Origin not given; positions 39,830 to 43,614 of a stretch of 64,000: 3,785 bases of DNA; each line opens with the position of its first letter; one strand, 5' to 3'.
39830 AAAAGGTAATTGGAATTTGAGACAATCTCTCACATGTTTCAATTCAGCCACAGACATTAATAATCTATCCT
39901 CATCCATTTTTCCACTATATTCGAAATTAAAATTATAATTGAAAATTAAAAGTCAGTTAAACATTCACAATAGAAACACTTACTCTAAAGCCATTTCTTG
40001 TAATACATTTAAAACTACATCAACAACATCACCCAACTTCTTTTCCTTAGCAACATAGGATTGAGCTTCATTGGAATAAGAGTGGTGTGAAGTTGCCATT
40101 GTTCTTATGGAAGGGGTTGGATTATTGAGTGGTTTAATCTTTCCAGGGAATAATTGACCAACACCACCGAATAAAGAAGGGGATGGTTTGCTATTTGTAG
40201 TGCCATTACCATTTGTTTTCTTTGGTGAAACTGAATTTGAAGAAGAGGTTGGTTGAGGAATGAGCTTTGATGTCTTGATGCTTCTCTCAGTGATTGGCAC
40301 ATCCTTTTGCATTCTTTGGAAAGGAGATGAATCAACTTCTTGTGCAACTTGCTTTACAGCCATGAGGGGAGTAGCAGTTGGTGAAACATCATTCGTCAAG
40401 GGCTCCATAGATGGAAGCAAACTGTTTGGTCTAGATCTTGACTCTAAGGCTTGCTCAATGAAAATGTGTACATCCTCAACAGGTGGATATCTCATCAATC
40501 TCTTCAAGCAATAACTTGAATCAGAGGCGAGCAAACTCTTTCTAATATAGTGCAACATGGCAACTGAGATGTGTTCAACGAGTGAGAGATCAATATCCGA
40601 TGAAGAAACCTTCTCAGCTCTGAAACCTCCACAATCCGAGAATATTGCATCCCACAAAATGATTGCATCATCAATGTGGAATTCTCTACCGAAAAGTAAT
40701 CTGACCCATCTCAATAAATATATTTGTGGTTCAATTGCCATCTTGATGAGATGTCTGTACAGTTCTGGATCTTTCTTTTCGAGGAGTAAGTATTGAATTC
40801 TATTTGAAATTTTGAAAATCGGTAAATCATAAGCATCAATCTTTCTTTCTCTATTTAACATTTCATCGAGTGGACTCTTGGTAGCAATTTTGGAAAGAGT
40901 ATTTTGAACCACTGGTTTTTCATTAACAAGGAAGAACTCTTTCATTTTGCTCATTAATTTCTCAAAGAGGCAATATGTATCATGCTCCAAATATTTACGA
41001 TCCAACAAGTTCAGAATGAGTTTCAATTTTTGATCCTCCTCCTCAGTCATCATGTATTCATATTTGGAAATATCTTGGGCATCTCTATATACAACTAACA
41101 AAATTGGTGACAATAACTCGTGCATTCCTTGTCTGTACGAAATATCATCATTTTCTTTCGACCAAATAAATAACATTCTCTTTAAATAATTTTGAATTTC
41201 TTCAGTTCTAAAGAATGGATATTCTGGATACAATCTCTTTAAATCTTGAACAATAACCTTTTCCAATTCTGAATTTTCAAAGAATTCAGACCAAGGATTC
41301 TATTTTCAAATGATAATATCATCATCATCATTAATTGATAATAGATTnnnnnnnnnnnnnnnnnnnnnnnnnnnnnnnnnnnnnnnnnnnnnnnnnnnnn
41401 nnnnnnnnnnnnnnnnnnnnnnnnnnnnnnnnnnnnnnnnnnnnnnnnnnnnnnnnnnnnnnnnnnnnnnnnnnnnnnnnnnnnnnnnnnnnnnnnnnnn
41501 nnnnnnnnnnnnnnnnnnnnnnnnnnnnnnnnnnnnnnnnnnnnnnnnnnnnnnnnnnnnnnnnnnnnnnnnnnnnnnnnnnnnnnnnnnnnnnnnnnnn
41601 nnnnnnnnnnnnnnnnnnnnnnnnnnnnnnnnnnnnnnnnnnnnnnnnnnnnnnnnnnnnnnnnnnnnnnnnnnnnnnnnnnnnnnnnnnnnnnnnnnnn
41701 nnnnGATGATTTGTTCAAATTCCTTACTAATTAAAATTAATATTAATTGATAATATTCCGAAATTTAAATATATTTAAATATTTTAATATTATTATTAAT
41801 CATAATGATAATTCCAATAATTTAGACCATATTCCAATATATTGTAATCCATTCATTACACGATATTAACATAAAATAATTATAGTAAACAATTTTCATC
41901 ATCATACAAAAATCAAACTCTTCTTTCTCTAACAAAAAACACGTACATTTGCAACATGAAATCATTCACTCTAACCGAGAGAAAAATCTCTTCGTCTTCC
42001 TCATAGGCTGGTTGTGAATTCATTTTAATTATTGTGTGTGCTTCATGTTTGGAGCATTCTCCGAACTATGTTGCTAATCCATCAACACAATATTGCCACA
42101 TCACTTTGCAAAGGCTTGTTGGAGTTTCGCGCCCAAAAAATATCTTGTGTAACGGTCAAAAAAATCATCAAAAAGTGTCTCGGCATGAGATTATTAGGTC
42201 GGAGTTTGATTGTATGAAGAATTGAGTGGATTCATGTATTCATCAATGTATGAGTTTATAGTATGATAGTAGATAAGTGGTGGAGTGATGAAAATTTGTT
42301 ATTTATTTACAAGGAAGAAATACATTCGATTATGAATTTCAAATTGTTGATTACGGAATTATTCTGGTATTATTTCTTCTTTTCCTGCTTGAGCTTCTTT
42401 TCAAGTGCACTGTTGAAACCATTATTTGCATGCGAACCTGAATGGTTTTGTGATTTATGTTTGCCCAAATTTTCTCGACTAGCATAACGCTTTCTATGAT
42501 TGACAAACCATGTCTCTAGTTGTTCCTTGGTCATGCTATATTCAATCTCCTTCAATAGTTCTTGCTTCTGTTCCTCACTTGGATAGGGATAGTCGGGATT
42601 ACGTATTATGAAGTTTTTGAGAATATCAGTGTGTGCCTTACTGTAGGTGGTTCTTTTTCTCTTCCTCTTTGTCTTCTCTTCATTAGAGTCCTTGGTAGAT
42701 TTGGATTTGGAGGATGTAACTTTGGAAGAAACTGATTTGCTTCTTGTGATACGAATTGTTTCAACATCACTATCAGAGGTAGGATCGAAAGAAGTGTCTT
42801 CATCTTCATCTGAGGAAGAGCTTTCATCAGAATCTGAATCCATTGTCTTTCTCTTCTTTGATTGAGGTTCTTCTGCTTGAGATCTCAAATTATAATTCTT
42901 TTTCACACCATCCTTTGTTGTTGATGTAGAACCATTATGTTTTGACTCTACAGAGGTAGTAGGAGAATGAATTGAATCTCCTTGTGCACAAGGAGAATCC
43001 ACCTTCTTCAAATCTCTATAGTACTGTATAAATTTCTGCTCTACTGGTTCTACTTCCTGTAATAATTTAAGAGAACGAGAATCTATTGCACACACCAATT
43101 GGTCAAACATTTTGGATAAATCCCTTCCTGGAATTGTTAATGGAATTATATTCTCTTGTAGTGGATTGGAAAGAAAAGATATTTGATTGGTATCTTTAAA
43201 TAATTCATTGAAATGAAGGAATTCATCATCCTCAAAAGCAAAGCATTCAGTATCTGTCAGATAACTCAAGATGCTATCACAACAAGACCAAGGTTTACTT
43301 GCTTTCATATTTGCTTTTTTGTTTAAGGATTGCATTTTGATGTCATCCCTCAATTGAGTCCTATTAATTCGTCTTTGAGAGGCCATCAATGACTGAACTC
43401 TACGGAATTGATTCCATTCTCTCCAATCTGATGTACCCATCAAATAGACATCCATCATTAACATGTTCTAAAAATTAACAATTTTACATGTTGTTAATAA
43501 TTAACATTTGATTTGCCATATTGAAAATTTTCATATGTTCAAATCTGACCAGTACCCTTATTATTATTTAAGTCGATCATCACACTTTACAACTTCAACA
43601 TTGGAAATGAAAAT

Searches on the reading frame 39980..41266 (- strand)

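Call 53: search_protein_families(library=pfam, proteins=[window:39980-41266:-], max_evalue=0.001)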
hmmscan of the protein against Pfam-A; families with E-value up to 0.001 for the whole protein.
window:39980-41266:- (428 aa): 2 families
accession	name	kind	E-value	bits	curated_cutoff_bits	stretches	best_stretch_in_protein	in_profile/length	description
PF00566.25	RabGAP-TBC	-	1.3e-23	84.3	25.2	2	3-115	48-130/216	Rab-GTPase-TBC domain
PF23436.1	RabGap-TBC_2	-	4.5e-06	26.9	27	1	161-211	74-124/214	RabGAP TBC domain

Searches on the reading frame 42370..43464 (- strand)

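Call 53: search_protein_families(library=pfam, proteins=[window:42370-43464:-], max_evalue=0.001)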
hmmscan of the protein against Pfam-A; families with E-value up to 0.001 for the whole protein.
window:42370-43464:- (364 aa): 2 families
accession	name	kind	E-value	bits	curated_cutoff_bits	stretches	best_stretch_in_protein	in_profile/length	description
PF05920.17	Homeobox_KN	-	5.8e-11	42.5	24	1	288-326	4-40/40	Homeobox KN domain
PF00046.35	Homeodomain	-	4.9e-07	29.9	22.9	1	268-326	1-54/57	Homeodomain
